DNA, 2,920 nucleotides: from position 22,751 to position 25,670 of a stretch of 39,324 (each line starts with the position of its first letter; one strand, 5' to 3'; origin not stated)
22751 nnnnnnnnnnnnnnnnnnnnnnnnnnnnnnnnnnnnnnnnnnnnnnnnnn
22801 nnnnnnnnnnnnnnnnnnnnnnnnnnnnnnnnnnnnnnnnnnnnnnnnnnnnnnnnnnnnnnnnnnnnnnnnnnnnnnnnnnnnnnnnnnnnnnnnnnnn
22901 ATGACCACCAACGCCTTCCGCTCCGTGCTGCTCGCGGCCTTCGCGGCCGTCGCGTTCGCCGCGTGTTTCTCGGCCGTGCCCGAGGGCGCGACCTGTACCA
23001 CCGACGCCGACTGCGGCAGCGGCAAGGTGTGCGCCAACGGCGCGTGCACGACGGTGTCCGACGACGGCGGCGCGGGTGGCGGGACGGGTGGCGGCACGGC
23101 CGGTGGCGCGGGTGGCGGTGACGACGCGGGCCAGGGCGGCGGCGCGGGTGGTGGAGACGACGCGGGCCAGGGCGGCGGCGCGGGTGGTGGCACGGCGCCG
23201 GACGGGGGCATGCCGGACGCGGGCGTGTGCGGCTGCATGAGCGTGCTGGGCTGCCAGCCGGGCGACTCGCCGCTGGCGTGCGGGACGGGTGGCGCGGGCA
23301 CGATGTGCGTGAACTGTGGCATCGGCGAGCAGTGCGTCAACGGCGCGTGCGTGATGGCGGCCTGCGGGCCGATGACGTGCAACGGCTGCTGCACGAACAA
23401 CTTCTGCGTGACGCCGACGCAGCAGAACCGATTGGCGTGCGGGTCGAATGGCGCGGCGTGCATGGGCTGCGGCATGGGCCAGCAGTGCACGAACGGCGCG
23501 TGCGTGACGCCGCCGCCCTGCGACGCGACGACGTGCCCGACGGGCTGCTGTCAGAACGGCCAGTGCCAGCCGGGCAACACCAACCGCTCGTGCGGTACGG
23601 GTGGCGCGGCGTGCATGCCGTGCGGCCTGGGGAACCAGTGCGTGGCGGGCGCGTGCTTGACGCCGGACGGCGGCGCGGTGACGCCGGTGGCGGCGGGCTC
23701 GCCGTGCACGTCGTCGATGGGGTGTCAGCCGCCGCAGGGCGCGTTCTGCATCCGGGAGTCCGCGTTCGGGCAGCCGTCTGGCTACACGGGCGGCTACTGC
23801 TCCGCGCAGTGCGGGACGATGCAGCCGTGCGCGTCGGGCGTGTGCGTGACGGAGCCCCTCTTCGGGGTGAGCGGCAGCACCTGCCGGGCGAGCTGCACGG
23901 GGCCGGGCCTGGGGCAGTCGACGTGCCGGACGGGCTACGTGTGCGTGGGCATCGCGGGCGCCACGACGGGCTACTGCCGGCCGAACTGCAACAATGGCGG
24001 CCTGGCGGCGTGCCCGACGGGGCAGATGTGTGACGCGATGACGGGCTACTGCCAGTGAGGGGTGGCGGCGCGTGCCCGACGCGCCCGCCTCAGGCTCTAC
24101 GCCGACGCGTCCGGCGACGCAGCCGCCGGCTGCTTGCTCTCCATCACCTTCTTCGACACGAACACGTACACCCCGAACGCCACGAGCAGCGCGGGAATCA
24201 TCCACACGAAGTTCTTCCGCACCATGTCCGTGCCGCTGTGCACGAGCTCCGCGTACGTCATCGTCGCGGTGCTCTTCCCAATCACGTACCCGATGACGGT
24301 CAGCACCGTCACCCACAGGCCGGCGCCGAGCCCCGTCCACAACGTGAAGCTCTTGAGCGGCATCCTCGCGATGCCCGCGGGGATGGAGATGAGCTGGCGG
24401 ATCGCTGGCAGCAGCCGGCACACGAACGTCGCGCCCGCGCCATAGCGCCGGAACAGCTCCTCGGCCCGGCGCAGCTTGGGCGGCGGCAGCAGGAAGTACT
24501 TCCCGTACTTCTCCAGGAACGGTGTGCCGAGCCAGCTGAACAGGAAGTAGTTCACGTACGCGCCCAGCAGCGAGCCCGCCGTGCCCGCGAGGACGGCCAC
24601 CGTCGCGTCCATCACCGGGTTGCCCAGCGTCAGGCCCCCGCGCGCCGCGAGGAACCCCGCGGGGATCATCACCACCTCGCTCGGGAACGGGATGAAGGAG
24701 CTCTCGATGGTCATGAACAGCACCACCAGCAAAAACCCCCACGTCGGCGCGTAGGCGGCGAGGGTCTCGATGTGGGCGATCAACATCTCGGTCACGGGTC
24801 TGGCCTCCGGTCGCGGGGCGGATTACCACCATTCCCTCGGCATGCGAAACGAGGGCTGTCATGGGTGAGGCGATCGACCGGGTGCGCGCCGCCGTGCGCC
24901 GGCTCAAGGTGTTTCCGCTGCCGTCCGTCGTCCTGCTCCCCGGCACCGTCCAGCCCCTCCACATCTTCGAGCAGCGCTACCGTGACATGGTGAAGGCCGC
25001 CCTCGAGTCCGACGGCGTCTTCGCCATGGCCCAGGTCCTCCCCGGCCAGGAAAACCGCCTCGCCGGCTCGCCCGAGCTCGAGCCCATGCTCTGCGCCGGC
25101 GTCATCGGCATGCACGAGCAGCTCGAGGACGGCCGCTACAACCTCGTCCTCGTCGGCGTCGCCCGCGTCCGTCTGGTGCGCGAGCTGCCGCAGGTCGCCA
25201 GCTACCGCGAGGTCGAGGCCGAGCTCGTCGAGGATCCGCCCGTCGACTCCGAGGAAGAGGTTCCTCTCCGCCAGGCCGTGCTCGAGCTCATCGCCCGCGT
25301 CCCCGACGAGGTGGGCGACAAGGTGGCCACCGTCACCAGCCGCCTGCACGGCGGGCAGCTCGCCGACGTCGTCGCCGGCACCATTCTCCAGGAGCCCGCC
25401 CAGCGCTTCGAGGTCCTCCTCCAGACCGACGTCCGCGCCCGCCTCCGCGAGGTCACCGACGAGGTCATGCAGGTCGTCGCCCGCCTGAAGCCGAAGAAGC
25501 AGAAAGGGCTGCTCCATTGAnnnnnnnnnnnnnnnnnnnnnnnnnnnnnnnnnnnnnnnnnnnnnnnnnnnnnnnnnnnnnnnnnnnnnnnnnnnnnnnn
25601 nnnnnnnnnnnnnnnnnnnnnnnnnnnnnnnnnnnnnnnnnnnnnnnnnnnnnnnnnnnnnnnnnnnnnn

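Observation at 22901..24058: Secreted lipoprotein built from about three 44-aa Cys-rich repeats (8 Cys per unit) after a Gly-rich spacer encoded by a 42-bp DNA duplication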

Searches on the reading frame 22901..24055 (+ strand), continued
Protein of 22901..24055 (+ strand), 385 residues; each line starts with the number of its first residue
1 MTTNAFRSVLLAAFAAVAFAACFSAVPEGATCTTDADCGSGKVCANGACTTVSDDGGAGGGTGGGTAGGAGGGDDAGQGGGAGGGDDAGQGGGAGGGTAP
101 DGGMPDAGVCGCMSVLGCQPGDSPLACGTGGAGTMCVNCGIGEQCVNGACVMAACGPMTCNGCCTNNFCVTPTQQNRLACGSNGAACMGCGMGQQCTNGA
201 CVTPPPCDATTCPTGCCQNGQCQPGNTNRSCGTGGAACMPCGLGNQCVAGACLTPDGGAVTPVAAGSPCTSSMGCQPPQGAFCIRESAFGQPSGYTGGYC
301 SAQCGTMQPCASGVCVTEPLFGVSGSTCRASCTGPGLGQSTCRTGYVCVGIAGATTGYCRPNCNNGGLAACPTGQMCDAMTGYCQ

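Call 74: search_protein_families(library=pfam, alignment_id=A1, max_evalue=0.01)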
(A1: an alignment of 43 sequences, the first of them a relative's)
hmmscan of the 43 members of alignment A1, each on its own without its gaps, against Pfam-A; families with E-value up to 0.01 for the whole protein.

A. member 1, P0001 (385 aa): 3 families
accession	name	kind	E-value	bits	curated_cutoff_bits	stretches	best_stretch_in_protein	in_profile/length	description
PF23416.1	DUF7107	-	0.00032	21.4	24.6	1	21-50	18-47/48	Domain of unknown function (DUF7107)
PF04706.18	Dickkopf_N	-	0.00073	20.3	25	1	21-50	22-51/51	Dickkopf N-terminal cysteine-rich region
PF01683.23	EB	-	0.0033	17.9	24.3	1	21-50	11-40/52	EB module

B. families by the number of members that match (of 43 scanned): 5 families
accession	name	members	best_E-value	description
PF23416.1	DUF7107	2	0.00032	Domain of unknown function (DUF7107)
PF04706.18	Dickkopf_N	2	0.00073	Dickkopf N-terminal cysteine-rich region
PF21164.2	Dumpy_DPY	2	0.0017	Dumpy, DPY module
PF01683.23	EB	2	0.0026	EB module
PF07172.16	GRP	1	0.0054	Glycine rich protein family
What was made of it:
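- On Pfam DUF7107 / Dickkopf_N / EB: Only 2 of 43 orthologues hit (call 74).
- Closest known: Pfam DUF7107 / Dickkopf_N / EB module. Different: Only 2 of 43 orthologues hit at all (call 74).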

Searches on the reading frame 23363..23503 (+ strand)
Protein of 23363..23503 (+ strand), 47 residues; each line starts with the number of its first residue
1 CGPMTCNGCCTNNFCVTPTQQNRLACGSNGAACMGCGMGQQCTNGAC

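Call 52: find_homologous_proteins(query=A4, max_evalue=0.001)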
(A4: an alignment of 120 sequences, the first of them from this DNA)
Query A4 (120 sequences): 18 candidates shared short words with the query, none scored E <= 0.001.
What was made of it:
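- Tried and rejected: A search of the 5.8-billion-protein index with the 120-unit repeat alignment failed, with only 18 candidates (call 52).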

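Call 76: search_solved_structures(query=A4, max_evalue=10, show_alignments=3)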
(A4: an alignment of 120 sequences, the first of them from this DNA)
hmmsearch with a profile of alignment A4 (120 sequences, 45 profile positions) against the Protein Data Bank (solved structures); distinct sequences matched with E-value up to 10: 2.
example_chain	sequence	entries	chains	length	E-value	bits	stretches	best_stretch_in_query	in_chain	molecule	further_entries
2ak0_A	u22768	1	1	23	0.27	14.9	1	8-30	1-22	Alpha-conotoxin MII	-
2d9k_A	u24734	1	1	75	7.1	10.4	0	19-36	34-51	FLN29 gene product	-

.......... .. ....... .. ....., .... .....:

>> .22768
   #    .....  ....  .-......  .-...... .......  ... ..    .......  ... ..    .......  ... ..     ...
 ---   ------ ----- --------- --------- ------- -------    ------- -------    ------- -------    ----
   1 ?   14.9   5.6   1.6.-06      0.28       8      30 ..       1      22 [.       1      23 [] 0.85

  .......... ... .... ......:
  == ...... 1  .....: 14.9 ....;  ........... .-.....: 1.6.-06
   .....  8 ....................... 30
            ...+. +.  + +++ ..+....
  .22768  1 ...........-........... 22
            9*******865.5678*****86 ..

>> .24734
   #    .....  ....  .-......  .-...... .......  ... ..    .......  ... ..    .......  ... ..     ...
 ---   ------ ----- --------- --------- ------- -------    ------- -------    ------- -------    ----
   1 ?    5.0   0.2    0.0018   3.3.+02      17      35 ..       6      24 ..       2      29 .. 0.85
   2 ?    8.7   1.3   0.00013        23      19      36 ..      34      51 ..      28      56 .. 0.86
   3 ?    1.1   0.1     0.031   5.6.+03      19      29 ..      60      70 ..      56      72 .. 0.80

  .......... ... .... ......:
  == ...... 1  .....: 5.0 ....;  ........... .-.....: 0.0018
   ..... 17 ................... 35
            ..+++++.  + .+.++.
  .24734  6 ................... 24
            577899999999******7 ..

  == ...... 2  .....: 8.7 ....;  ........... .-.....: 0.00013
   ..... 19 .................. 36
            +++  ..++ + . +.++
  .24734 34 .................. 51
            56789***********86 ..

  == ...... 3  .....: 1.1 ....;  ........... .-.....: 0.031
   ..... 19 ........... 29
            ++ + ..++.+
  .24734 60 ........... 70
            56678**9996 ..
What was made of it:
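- Closest known: Alpha-conotoxin framework I. Different: E=0.27, not significant (call 76).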

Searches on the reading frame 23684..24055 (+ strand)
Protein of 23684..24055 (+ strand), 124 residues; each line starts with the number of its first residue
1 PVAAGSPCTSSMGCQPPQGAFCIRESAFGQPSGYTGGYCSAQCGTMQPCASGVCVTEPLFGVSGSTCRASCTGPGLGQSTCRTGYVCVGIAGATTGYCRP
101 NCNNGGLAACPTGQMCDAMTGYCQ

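Call 35: find_homologous_proteins(query=A2, max_evalue=0.001)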
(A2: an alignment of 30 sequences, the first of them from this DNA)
Query A2 (30 sequences) (124 aa, profile of the alignment): 32 proteins with E <= 0.001 among 1591 candidates.
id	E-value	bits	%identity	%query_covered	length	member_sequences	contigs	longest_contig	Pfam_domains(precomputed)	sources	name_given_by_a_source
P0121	5.8e-39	151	74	100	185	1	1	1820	-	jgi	jgi:hypothetical protein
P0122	7.8e-38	147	59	99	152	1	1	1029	-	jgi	-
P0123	9.9e-37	144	66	100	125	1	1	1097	-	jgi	jgi:hypothetical protein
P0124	6.8e-33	131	61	97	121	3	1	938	-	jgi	jgi:hypothetical protein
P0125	4.4e-28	116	36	97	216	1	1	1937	-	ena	-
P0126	2.3e-27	114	40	73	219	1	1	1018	-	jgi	jgi:hypothetical protein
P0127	2.7e-27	113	50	87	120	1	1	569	-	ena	-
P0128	2.8e-27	113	59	74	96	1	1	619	-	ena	-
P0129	4.1e-26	109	46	97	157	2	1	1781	-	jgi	jgi:hypothetical protein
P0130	6.1e-26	109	53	90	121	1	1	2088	-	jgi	jgi:serine protease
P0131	6.4e-26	109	36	99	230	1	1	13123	-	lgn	-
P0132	9.5e-26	108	54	98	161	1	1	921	-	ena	-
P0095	2.1e-25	107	46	91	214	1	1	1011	-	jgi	jgi:hypothetical protein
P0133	2.5e-25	107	35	98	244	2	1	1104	-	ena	-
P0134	2.8e-25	107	37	97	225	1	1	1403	-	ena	-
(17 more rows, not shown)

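Call 44: predict_structure(alignment_id=A2)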
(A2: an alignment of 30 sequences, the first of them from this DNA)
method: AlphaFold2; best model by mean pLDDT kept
length: 124 residues; sequences in the alignment: 30
mean_pLDDT: 93.5   pTM: 0.83
mean pLDDT of the five models: 93.5, 91.9, 90.0, 89.2, 89.1
residues with pLDDT >= 90: 104; 70-90: 20; 50-70: 0; < 50: 0
segments of 3 or more residues with pLDDT < 50: none
pLDDT, mean of each block of 10 residues (from residue 1): 95 93 93 95 94 90 93 93 96 93 93 93 94
secondary structure, 60 per line:
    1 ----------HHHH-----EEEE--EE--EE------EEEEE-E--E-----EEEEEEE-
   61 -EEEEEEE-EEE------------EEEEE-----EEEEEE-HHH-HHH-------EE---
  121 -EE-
elements in order: H11-14 E20-23 E38-42 E53-59 E62-68 E70-72 E85-89 E95-100
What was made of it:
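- The C-terminal domain is an independent, confidently modelled unit (pLDDT 93.5, call 44).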

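Call 53: search_protein_representatives(alignment_id=A2)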
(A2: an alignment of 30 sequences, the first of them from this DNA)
Query: 30 sequences, 126 profile positions. Proteins with E-value up to 0.001 (for the whole library): 1727; up to 1e-10: 574; up to 1e-30: 42. The best 150 are listed.
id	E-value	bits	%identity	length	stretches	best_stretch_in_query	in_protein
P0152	3.5e-55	201.8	-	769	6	3-125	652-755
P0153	1.1e-50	187.2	-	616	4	4-126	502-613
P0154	5.4e-47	175.3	-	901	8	3-125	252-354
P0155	4.0e-44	166.0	-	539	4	2-125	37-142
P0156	4.2e-42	159.5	-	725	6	4-126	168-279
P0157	1.5e-41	157.7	-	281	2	3-126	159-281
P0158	4.4e-41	156.2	-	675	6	4-126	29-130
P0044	8.0e-40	152.1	-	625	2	3-126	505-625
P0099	6.9e-39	149.1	-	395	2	2-126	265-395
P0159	1.1e-38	148.5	-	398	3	4-126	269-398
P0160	1.5e-38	148.0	-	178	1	2-125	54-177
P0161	5.3e-38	146.2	-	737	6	5-126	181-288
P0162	5.8e-38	146.1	-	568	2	2-125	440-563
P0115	3.8e-37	143.5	-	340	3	2-125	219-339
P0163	7.2e-37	142.6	-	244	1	2-126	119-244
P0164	4.5e-36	140.0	-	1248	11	4-95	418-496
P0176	5.3e-33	130.1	-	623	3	2-125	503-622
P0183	3.7e-31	124.1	-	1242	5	3-126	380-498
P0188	1.4e-30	122.3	-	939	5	3-125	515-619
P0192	4.6e-30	120.6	-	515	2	2-126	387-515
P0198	1.6e-29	118.8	-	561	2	2-126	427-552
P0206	9.5e-29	116.3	-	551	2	2-126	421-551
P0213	2.1e-28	115.2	-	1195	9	3-125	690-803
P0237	8.0e-26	106.9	-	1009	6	3-125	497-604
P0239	1.3e-25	106.3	-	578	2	3-126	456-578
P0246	8.6e-25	103.6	-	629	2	2-125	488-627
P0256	4.9e-24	101.1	-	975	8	3-125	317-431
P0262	7.3e-24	100.5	-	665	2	4-126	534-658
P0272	2.2e-23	99.0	-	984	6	3-126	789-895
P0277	4.0e-23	98.2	-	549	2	2-125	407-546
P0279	4.2e-23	98.1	-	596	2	2-126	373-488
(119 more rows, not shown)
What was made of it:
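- It also occurs in arrays of up to 11 copies (call 53), which is more typical of extracellular proteins.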

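Call 54: search_protein_families(library=pfam, proteins=[P0152, P0154, P0164, P0183, P0213, P0188, P0237, P0256, P0272, P0153], max_evalue=0.01)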
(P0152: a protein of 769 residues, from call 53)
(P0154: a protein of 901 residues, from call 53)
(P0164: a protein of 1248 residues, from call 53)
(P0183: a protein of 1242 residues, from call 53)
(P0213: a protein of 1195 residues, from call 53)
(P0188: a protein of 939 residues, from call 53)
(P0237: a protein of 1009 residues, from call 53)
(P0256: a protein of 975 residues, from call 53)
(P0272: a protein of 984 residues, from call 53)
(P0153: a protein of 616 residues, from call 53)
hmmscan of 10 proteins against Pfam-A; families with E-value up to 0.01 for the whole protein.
P0152 (769 aa): 0 families

P0154 (901 aa): 0 families

P0164 (1248 aa): 0 families

P0183 (1242 aa): 0 families

P0213 (1195 aa): 0 families

P0188 (939 aa): 0 families

P0237 (1009 aa): 1 family
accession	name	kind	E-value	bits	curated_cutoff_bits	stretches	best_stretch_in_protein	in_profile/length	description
PF00932.25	LTD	-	5.2e-05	24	34.3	1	740-846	5-106/109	Lamin Tail Domain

P0256 (975 aa): 0 families

P0272 (984 aa): 1 family
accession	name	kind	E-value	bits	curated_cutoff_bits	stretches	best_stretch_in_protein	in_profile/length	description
PF13948.11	DUF4215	-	6.1e-06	26.9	27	2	52-90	9-46/47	Domain of unknown function (DUF4215)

P0153 (616 aa): 0 families

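Call 55: list_cluster_members(proteins=[P0152, P0154, P0164, P0183, P0213, P0155, P0157, P0162, P0176, P0237])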
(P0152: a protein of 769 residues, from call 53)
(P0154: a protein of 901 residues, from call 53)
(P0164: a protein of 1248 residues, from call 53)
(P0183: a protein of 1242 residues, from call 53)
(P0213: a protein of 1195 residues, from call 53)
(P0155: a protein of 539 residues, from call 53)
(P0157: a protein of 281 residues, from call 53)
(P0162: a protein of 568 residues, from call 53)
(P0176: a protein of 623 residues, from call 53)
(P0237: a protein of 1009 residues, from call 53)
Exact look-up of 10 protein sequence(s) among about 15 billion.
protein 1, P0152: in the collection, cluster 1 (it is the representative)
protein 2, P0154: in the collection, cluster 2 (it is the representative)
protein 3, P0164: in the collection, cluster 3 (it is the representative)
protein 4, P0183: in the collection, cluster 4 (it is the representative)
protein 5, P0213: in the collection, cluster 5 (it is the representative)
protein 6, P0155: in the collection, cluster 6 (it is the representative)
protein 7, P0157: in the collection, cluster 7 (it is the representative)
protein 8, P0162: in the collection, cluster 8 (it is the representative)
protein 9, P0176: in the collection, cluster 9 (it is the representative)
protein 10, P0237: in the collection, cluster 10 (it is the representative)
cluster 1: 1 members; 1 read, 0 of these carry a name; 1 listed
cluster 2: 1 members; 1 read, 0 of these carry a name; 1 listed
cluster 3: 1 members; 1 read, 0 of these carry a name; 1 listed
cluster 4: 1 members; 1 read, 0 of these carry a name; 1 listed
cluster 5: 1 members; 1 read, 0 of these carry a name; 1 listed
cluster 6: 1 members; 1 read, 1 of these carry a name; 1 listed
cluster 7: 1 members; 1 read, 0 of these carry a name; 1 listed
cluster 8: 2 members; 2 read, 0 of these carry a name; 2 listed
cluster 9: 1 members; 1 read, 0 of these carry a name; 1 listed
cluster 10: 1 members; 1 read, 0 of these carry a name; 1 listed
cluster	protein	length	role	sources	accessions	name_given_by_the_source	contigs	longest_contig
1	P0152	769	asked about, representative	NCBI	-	-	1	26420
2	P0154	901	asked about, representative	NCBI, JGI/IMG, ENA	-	-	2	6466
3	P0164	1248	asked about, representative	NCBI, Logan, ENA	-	-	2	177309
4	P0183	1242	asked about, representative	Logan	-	-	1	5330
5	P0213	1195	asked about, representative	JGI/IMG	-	-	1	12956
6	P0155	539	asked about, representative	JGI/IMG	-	hypothetical protein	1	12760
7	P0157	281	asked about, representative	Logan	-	-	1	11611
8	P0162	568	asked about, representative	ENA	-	-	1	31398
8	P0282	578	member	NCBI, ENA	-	-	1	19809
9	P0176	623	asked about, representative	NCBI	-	-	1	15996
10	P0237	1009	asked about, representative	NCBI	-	-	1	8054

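Call 57: search_protein_families(library=pfam, proteins=[P0162, P0176, P0192, P0198, P0206, P0239, P0246, P0262, P0277, P0279], max_evalue=0.01)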
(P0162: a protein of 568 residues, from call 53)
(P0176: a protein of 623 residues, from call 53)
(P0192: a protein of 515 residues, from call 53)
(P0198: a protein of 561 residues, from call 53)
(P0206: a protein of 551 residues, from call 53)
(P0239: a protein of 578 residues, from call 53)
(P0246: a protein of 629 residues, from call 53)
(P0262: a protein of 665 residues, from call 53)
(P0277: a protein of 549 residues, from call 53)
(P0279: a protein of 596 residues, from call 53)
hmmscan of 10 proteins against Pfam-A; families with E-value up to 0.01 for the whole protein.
P0162 (568 aa): 0 families

P0176 (623 aa): 1 family
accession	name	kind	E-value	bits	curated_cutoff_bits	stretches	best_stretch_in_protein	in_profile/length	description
PF23035.1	zf-CCCH_UNK-like_4th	-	0.0019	18.1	27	0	580-587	23-30/39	RING finger protein unkempt homolog-like, CCCH zinc finger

P0192 (515 aa): 0 families

P0198 (561 aa): 0 families

P0206 (551 aa): 0 families

P0239 (578 aa): 0 families

P0246 (629 aa): 0 families

P0262 (665 aa): 0 families

P0277 (549 aa): 0 families

P0279 (596 aa): 5 families
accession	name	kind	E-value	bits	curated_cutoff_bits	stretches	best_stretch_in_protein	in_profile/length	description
PF00413.30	Peptidase_M10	-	3.4e-12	47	24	1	123-212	72-158/159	Matrixin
PF23416.1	DUF7107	-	3e-05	24.7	24.6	2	215-265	1-47/48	Domain of unknown function (DUF7107)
PF13583.11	Reprolysin_4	-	0.003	17.7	22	1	163-205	137-181/203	Metallo-peptidase family M12B Reprolysin-like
PF13688.12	Reprolysin_5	-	0.0056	17.4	27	0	163-188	143-164/196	Metallo-peptidase family M12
PF12388.14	Peptidase_M57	-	0.0079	16.4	21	0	132-192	100-164/212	Dual-action HEIGH metallo-peptidase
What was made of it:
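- One relative of the head domain carries Peptidase_M10 (call 57).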

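Call 75: search_solved_structures(query=A2, max_evalue=10, show_alignments=2)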
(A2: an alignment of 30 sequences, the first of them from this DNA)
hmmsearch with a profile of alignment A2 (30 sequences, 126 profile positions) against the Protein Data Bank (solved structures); distinct sequences matched with E-value up to 10: 2.
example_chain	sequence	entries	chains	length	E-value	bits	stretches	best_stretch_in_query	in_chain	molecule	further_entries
2hvv_A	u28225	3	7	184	0.3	14.5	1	10-74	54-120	deoxycytidylate deaminase | Putative deoxycytidylate deaminase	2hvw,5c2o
9fse_A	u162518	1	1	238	1.8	12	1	54-119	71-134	Tyrosine-protein kinase transmembrane receptor ROR2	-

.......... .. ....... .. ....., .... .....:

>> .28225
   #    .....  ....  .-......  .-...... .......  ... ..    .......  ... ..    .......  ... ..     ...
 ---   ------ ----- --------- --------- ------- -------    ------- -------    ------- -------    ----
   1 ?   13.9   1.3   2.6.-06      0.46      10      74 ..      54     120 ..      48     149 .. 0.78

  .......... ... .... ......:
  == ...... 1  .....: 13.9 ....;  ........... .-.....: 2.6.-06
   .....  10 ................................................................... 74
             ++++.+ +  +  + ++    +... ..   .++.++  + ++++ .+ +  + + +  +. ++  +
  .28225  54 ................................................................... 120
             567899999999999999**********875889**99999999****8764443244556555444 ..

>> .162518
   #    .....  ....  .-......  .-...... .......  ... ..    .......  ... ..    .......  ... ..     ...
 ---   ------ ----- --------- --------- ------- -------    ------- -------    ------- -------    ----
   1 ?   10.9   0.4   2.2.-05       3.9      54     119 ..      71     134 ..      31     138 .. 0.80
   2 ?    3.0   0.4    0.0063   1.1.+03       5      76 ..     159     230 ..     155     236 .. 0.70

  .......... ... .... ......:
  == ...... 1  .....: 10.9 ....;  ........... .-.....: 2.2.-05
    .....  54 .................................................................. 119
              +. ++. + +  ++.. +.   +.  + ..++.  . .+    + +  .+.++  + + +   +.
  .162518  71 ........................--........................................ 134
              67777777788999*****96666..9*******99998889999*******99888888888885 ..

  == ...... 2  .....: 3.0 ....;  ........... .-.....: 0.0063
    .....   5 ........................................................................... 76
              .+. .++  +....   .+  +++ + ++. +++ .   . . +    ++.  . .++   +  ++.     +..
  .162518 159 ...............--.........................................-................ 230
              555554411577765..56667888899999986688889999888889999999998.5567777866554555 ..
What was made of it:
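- On Known protease-inhibitor or chitin-binding Cys-rich repeats (Kazal, TIL, antistasin, WAP, hevein): PDB profile searches with the unit and head alignments found nothing (calls 75, 76).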

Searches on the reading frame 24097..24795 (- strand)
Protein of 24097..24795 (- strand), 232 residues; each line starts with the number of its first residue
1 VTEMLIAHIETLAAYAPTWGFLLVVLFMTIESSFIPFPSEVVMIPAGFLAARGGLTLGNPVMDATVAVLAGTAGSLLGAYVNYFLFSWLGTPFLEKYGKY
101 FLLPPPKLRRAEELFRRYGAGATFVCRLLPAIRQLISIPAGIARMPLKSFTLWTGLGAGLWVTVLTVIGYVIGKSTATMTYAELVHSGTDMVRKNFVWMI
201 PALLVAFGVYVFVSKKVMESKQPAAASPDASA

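Call 63: search_protein_families(library=pfam, proteins=[window:24097-24795:-], max_evalue=0.0001)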
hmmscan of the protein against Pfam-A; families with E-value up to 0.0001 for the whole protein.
window:24097-24795:- (232 aa): 1 family
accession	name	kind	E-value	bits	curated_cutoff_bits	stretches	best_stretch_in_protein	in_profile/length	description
PF09335.16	VTT_dom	-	1.1e-21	78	33.9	1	37-170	1-122/123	VTT domain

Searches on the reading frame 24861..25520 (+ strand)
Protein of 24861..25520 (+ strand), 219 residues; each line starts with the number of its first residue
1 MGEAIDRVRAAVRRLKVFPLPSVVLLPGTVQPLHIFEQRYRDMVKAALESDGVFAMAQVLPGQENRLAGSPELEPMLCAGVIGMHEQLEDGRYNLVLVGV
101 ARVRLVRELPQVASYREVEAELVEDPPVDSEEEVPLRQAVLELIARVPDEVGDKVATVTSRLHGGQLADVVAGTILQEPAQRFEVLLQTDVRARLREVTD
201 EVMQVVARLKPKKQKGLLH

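Call 63: search_protein_families(library=pfam, proteins=[window:24861-25520:+], max_evalue=0.0001)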
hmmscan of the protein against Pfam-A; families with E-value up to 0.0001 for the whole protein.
window:24861-25520:+ (219 aa): 1 family
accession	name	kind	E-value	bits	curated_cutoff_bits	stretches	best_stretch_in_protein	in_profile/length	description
PF02190.22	LON_substr_bdg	-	2.6e-28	99.8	28.7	1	15-201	2-197/200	ATP-dependent protease La (LON) substrate-binding domain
